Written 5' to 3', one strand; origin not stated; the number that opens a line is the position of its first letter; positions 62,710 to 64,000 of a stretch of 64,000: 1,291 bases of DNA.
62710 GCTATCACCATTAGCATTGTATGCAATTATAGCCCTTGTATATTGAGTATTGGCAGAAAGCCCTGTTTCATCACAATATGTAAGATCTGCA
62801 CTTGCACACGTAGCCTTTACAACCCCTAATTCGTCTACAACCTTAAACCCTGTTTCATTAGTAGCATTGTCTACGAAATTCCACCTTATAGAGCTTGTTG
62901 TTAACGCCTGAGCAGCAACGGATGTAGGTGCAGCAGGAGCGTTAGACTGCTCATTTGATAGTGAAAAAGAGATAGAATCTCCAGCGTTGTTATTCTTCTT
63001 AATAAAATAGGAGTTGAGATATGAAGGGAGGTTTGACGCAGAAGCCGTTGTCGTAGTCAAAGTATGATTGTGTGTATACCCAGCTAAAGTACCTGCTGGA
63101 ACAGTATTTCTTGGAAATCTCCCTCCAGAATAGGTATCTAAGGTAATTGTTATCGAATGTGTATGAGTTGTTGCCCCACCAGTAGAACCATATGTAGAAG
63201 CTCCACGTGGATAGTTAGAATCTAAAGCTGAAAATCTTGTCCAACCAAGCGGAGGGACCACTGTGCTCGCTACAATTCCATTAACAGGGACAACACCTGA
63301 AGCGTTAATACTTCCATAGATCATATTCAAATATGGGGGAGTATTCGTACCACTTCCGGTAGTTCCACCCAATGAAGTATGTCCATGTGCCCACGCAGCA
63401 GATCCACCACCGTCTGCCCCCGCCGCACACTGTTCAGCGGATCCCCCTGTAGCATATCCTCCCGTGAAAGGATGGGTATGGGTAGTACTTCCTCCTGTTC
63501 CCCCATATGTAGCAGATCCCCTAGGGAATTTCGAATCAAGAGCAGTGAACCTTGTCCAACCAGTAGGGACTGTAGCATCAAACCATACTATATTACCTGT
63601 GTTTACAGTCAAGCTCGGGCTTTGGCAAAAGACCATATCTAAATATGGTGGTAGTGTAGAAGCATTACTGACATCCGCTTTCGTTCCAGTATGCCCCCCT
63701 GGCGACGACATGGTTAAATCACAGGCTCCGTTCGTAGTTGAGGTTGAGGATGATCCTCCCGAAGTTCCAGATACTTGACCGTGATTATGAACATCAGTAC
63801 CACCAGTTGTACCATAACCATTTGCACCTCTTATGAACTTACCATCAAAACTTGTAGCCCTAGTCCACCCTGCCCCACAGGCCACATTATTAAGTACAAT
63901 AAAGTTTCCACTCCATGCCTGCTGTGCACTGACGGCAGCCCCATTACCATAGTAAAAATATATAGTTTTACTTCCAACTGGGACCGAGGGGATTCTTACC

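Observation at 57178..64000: Giant surface protein (>2,270 aa) combining phage-tail-collar-like repeats, an FN3-like repeat array and CarboxypepD_reg-like anchoring modules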

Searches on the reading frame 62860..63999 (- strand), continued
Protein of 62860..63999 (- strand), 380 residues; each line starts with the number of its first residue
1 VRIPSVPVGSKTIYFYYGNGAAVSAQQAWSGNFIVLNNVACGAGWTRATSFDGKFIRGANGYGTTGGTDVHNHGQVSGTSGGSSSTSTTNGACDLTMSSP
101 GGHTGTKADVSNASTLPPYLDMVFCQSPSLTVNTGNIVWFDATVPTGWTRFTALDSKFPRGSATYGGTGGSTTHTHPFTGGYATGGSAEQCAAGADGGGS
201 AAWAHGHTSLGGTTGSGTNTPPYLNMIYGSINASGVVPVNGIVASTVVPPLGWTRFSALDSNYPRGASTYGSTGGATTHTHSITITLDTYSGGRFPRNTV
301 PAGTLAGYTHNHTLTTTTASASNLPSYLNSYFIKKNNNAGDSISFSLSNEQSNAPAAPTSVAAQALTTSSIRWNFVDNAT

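Call 72: fold_search(model_id=the predicted structure, library=pdb)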
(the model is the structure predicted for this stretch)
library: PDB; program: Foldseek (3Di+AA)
matches with E <= 10: 72; with E <= 0.001: 0
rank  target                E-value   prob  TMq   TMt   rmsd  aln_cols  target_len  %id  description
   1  7lxy_A                6.8e-01  0.01  0.06  0.03  29.4       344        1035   10  SARS-CoV-2 S/S2M11/S2X333 Global Refinement (released 2021-04-14)
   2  7ly2_A                1.1e+00  0.01  0.05  0.03  29.9       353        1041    7  SARS-CoV-2 S/S2M11/S2M28 Global Refinement (released 2021-04-14)
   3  7so9_A                1.3e+00  0.01  0.06  0.03  28.4       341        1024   10  SARS-CoV-2 S B.1.617.2 delta variant + S2M11 + S2L20 Global Refinement (released 2021-11-17)
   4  6zb5_A                1.4e+00  0.01  0.06  0.03  30.2       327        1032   10  SARS CoV-2 Spike protein, Closed conformation, C3 symmetry (released 2020-09-30)
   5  8vye_E                1.4e+00  0.01  0.06  0.03  29.7       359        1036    8  SARS-CoV-2 S (C.37 Lambda variant) plus S309, S2L20, and S2X303 Fabs (released 2024-03-27)
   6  8wro_C                1.6e+00  0.01  0.07  0.03  27.0       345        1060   11  XBB.1.5.10 spike protein in complex with ACE2 (released 2023-12-06)
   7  8xki_A                2.0e+00  0.00  0.05  0.03  29.9       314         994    8  A neutralizing nanobody VHH60 against wt SARS-CoV-2 (released 2024-07-10)
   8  2e22                  2.3e+00  0.01  0.06  0.04  27.2       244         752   13  Crystal structure of xanthan lyase in complex with mannose (released 2007-01-30)
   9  1n7p                  2.3e+00  0.01  0.07  0.04  28.3       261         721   10  Streptococcus pneumoniae Hyaluronate Lyase W292A/F343V Double Mutant (released 2002-12-31)
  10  2e24                  2.4e+00  0.01  0.06  0.03  27.2       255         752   12  crystal structure of a mutant (R612A) of xanthan lyase (released 2007-01-30)
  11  1j0m                  2.5e+00  0.01  0.06  0.04  27.8       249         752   12  Crystal Structure of Bacillus sp. GL1 Xanthan Lyase that Acts on Side Chains of Xanthan (released 2003-04-01)
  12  9au2_C                2.6e+00  0.00  0.05  0.03  26.9       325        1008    8  VIR-7229 Fab fragment bound the BA.2.86 spike trimer (global refinement) (released 2024-10-16)
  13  1n7r_A                2.8e+00  0.01  0.06  0.03  27.5       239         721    8  Streptococcus pneumoniae Hyaluronate Lyase W291A/W292A/F343V Mutant complex with hexasaccharide hyaluronan (released 2002-12-31)
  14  7rpy_A                2.8e+00  0.00  0.05  0.07  32.6       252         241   10  X25-2 domain of Sca5 from Ruminococcus bromii (released 2022-04-13)
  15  1c82_A                2.8e+00  0.00  0.06  0.03  26.3       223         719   10  MECHANISM OF HYALURONAN BINDING AND DEGRADATION: STRUCTURE OF STREPTOCOCCUS PNEUMONIAE HYALURONATE LYASE IN COMPLEX WI (released 2001-04-05)
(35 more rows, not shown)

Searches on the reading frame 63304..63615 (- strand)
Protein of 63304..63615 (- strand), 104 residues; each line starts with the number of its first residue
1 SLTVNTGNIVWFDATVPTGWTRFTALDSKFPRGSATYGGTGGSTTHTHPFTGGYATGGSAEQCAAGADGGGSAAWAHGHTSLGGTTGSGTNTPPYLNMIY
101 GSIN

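Call 35: search_solved_structures(query=A2, max_evalue=10, show_alignments=4)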
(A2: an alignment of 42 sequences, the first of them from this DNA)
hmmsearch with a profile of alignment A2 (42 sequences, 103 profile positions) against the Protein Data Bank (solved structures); distinct sequences matched with E-value up to 10: 0.

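Call 41: search_protein_families(library=pfam, alignment_id=A2, max_evalue=10)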
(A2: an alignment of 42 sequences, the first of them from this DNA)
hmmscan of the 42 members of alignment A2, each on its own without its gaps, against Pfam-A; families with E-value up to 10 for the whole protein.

A. member 1, seq(104 aa): 1 family
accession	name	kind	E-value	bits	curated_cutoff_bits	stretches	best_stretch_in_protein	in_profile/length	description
PF06112.16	Herpes_capsid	-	7.8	7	25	1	40-92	97-149/172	Gammaherpesvirus capsid protein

B. families by the number of members that match (of 42 scanned): 17 families
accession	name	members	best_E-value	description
PF03335.18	Phage_fiber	3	0.017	Phage tail fibre repeat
PF06112.16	Herpes_capsid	3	0.2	Gammaherpesvirus capsid protein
PF21939.1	Gp10_C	2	0.0027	Baseplate structural protein Gp10, C-terminal domain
PF12788.12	YmaF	2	0.026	YmaF family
PF07484.17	Collar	2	0.067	Phage Tail Collar Domain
PF15761.10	IMUP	1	0.0025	Immortalisation up-regulated protein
PF05382.19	Amidase_5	1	0.0048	Bacteriophage peptidoglycan hydrolase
PF05611.16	DUF780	1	0.015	Caenorhabditis elegans protein of unknown function (DUF780)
PF01333.25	Apocytochr_F_C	1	0.037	Apocytochrome F, C-terminal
PF03621.18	MbtH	1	0.047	MbtH-like protein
PF01979.26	Amidohydro_1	1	0.16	Amidohydrolase family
PF12071.13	DUF3551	1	0.19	Protein of unknown function (DUF3551)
PF14404.11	Strep_pep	1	0.2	Ribosomally synthesized peptide in Streptomyces species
PF12789.12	PTR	1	1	Phage tail repeat like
PF11179.13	DUF2967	1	1.1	Protein of unknown function (DUF2967)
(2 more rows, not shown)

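Call 63: search_protein_representatives(alignment_id=A2)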
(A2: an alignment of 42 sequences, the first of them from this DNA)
Query: 42 sequences, 103 profile positions. Proteins with E-value up to 0.001 (for the whole library): 2614; up to 1e-10: 1270; up to 1e-30: 337. The best 150 are listed.
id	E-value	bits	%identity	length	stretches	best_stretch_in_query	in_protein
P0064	4.9e-144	486.2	-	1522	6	5-102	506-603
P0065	2.7e-137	464.6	-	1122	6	4-102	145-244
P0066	7.9e-134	453.4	-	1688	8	4-102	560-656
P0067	1.2e-127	433.6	-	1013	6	6-102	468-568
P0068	4.1e-125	425.4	-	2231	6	4-102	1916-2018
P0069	5.5e-122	415.4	-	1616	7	6-102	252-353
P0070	3.1e-121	413.0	-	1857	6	3-103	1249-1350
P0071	3.7e-112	383.8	-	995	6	14-101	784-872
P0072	1.2e-110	379.0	-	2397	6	3-103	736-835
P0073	4.2e-106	364.3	-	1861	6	6-100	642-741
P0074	3.5e-105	361.4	-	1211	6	3-102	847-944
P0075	2.5e-104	358.6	-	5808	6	3-102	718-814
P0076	7.9e-103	353.8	-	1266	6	3-101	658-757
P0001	2.8e-100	345.6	-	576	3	4-103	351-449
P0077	5.8e-98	338.2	-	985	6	4-101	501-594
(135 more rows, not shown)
